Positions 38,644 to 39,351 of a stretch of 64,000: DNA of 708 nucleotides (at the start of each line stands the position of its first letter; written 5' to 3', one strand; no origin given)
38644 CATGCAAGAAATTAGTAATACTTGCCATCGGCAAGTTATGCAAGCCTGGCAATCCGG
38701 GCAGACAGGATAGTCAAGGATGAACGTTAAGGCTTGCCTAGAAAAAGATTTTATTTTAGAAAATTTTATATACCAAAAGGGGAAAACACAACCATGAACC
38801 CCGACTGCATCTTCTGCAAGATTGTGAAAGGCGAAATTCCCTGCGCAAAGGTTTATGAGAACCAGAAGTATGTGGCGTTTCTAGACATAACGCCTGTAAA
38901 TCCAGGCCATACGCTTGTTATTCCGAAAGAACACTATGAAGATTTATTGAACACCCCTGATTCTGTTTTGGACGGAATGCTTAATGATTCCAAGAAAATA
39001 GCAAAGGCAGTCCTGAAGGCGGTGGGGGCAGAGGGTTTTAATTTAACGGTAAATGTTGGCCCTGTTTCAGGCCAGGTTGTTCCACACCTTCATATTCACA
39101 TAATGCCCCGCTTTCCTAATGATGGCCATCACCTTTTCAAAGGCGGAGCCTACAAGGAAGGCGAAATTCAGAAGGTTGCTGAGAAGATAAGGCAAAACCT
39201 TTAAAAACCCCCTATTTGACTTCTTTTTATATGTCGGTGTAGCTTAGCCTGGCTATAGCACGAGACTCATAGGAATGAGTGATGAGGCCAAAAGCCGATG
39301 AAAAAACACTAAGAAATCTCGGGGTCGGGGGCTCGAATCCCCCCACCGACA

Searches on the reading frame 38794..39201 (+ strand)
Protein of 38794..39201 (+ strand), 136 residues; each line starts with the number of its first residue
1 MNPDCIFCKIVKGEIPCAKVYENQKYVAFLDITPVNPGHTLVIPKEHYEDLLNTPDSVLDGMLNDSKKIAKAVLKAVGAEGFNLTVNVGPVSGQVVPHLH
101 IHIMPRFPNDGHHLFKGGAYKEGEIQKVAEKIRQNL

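Call 5: search_protein_families(library=pfam, proteins=[window:38794-39201:+], max_evalue=0.1)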
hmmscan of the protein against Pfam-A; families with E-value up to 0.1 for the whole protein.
window:38794-39201:+ (136 aa): 5 families
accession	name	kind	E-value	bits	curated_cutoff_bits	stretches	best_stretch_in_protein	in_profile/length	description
PF01230.28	HIT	-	2.6e-28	99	21.5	1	12-108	1-97/98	HIT domain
PF11969.13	DcpS_C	-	1.6e-17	64.4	24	1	5-105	2-101/114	Scavenger mRNA decapping enzyme C-term binding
PF04677.20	CwfJ_C_1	-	0.0049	17.2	21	1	23-104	33-107/122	Protein similar to CwfJ C-terminus 1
PF02611.20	CDH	-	0.0078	16.3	25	1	5-103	12-113/224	CDP-diacylglycerol pyrophosphatase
PF25518.1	NRG2_N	-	0.041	14.6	27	1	13-34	55-76/90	NRG2 N-terminal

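Call 6: search_protein_families(library=ncbifam, proteins=[window:38794-39201:+], max_evalue=0.1)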
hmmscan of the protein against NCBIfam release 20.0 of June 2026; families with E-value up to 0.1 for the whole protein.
window:38794-39201:+ (136 aa): 4 families
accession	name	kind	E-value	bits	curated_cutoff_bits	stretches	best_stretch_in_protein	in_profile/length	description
NF045834.1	M_plasma_HinT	exception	9.8e-28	97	130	1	6-105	1-100/102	histidine triad protein HinT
NF007965.0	PRK10687.1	equivalog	4.3e-14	52.6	206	1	3-104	3-105/119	purine nucleoside phosphoramidase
NF052622.1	ATPAdlTfActino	equivalog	3.3e-12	46.3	290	1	26-113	61-149/176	ATP adenylyltransferase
NF003986.0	PRK05471.1-5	equivalog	0.042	13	252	0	12-48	51-85/261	CDP-diacylglycerol diphosphatase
